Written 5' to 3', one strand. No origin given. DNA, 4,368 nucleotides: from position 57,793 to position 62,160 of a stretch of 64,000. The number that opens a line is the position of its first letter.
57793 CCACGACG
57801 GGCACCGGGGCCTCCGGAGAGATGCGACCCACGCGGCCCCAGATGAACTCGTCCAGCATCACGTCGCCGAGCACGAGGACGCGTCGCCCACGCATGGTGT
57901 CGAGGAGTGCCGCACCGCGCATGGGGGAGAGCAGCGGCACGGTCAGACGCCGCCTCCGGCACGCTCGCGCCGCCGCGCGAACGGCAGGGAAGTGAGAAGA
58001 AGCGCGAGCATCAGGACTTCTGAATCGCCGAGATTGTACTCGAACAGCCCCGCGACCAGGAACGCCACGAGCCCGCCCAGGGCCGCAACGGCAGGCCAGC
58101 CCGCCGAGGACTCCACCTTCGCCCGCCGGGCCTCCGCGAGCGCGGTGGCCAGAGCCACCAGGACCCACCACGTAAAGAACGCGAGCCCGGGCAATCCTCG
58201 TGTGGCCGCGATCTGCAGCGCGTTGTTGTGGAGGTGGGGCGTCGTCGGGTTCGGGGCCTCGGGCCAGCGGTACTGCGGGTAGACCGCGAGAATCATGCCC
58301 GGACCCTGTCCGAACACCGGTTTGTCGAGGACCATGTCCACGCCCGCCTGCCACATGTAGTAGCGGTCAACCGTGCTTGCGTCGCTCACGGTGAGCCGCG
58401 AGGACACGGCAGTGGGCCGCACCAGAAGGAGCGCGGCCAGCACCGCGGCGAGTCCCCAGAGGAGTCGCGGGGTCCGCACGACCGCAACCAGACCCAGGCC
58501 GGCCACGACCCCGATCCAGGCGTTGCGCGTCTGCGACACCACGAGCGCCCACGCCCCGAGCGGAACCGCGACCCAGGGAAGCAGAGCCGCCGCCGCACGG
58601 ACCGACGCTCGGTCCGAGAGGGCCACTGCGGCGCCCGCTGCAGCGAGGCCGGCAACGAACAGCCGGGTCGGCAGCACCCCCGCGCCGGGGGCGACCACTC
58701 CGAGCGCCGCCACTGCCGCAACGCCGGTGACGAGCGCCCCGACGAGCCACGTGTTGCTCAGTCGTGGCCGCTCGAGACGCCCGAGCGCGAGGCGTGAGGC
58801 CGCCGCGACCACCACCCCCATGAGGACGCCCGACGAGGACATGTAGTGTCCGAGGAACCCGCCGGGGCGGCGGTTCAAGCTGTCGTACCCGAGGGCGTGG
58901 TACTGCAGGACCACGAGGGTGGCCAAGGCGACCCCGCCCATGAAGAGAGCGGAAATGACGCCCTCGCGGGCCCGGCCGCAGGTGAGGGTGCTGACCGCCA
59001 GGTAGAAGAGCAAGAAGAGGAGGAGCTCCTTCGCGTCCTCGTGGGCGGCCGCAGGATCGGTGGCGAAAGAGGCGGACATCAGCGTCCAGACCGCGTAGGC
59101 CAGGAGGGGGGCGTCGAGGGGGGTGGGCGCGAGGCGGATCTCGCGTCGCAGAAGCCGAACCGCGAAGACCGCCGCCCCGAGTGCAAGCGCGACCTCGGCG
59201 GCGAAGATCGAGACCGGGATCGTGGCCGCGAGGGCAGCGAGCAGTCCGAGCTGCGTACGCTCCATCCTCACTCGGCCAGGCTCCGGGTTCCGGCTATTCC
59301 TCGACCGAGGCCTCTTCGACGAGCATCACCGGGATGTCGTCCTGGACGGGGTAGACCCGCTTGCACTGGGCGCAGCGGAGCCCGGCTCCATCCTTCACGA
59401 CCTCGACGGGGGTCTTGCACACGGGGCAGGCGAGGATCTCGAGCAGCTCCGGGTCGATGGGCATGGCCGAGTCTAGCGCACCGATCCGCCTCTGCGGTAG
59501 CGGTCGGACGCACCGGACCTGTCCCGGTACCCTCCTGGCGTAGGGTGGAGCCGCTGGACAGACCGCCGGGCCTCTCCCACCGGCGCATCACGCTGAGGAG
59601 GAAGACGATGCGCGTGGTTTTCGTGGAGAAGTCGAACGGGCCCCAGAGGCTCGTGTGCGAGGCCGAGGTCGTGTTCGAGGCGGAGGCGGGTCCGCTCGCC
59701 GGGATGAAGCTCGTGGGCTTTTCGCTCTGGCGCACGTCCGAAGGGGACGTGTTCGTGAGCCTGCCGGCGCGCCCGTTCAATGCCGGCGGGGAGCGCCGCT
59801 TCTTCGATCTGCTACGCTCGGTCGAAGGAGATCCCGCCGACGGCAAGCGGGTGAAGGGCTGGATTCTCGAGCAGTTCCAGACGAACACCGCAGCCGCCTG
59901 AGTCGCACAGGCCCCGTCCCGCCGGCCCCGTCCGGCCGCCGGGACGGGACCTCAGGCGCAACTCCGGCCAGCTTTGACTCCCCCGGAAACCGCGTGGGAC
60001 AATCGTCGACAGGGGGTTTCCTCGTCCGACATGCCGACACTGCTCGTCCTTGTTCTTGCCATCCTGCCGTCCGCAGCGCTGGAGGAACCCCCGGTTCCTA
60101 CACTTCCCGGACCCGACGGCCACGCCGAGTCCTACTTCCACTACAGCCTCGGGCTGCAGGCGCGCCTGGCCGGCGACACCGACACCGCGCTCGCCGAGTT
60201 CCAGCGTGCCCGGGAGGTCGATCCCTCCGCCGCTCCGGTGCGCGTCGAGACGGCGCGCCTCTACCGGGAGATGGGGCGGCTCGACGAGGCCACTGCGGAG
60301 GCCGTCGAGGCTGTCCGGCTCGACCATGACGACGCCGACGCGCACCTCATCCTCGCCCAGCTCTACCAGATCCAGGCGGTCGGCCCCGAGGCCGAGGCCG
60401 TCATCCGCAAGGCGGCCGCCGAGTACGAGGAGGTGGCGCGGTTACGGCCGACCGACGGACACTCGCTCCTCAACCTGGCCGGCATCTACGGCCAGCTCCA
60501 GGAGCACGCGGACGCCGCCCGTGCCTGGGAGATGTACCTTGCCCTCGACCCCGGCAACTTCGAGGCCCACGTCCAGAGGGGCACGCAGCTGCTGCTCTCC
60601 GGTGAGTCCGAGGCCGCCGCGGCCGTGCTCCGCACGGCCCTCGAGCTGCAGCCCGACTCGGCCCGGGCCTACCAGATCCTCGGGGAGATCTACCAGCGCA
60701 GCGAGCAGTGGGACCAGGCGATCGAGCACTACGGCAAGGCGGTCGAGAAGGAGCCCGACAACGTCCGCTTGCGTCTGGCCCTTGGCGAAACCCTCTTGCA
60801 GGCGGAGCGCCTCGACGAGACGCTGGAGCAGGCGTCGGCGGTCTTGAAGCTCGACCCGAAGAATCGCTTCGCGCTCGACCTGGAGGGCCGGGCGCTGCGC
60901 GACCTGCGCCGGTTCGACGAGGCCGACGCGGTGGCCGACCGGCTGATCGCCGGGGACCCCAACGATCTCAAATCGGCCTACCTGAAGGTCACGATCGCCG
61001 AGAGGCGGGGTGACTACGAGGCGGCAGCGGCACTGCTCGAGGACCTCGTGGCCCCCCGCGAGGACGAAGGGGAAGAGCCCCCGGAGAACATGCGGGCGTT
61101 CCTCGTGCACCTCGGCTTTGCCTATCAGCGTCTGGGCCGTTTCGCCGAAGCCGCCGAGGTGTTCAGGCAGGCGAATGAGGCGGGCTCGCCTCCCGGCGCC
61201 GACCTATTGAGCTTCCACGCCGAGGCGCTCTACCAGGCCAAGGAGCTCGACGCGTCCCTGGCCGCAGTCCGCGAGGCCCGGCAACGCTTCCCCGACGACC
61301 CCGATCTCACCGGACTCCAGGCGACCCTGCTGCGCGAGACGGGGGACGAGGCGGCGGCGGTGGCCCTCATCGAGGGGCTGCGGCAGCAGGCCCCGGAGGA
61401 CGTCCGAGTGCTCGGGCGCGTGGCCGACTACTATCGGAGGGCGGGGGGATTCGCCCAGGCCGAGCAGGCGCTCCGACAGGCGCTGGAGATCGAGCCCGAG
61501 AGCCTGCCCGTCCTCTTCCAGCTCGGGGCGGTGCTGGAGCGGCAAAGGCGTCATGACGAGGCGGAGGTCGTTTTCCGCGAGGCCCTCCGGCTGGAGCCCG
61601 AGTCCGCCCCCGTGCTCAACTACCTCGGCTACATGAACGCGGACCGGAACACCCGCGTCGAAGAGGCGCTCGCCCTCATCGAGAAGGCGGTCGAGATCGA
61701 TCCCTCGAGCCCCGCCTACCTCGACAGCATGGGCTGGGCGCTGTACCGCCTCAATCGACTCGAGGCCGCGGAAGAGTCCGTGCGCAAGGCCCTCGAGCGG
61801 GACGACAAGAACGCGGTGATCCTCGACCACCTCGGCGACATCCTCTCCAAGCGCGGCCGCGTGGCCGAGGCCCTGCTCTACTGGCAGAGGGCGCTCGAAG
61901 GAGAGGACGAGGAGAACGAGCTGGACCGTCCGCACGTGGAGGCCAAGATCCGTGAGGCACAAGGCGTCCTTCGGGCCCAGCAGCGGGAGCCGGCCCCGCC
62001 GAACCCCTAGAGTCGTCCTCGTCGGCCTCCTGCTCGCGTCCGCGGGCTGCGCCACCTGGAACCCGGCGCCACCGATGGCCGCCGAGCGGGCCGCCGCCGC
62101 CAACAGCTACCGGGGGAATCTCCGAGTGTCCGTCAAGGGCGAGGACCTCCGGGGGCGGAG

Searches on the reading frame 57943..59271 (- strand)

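Call 54: search_protein_families(library=pfam, proteins=[window:57943-59271:-], max_evalue=0.00001)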
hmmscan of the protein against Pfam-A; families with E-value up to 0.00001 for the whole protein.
window:57943-59271:- (442 aa): 1 family
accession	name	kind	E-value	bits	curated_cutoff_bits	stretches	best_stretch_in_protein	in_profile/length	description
PF04932.20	Wzy_C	-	2.3e-22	79.8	31.7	1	238-366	5-148/149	O-Antigen ligase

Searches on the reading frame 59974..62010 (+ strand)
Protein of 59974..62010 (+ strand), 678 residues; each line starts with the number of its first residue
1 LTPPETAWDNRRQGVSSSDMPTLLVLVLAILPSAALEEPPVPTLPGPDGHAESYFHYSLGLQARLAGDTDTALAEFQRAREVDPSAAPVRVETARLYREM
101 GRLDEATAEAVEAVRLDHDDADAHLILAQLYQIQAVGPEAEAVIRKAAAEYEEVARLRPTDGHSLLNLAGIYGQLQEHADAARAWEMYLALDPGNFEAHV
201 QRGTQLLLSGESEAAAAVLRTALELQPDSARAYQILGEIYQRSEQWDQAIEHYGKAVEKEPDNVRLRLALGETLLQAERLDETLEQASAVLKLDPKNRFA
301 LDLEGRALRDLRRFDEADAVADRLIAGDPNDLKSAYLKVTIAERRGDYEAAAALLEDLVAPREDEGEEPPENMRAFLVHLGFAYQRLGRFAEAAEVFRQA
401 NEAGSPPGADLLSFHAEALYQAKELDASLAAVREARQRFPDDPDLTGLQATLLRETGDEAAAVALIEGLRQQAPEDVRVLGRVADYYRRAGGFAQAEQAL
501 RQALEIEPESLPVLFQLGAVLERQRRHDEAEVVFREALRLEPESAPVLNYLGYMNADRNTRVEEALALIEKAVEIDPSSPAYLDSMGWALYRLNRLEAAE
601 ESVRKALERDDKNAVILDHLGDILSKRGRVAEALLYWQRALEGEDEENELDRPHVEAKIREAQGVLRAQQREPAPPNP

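Call 54: search_protein_families(library=pfam, proteins=[window:59974-62010:+], max_evalue=0.00001)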
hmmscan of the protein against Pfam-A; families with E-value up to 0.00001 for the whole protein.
window:59974-62010:+ (678 aa): 22 families
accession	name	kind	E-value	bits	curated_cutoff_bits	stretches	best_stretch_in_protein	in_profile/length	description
PF07719.23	TPR_2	-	3.6e-53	173.7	27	1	230-263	1-34/34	Tetratricopeptide repeat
PF13431.12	TPR_17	-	1.8e-49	162.3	24.4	0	220-251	3-34/34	Tetratricopeptide repeat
PF13432.12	TPR_16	-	2.9e-44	149.5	32.7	2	237-297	4-64/65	Tetratricopeptide repeat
PF00515.34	TPR_1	-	3.2e-44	147.4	27.8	1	230-263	1-34/34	Tetratricopeptide repeat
PF13428.12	TPR_14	-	5.8e-42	138.2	23.5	0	231-272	2-43/44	Tetratricopeptide repeat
PF14559.12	TPR_19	-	2.1e-41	140.5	25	3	65-130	3-68/68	Tetratricopeptide repeat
PF13181.12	TPR_8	-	2.9e-32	108.5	25.7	0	513-543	3-33/34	Tetratricopeptide repeat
PF13414.12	TPR_11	-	6.6e-32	109.4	26.8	1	237-276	1-40/42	TPR repeat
PF13424.12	TPR_12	-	5.9e-27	94.1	30.1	0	198-258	5-73/77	Tetratricopeptide repeat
PF23914.1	TPR_CcmH_CycH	-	1.8e-23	83.5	42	1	216-292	36-115/158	Cytochrome c-type biogenesis protein H TPR domain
PF12895.13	ANAPC3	-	2.2e-22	79.6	27.2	0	215-284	8-76/82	Anaphase-promoting complex, cyclosome, subunit 3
PF13174.12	TPR_6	-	3.6e-18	65.3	26.3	0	232-262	2-32/33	Tetratricopeptide repeat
PF13176.12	TPR_7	-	2.8e-16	58.6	27.9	0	232-263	1-34/36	Tetratricopeptide repeat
PF25063.1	ARM_TT21_C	-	2.9e-14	53.9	35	1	139-296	32-196/209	Tetratricopeptide repeat protein 21 C-terminal ARM domain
PF24575.1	TPR_Slam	-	6.3e-14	52.7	35.2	0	239-286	56-103/104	Surface lipoprotein assembly modifier, N-terminal TPR repeats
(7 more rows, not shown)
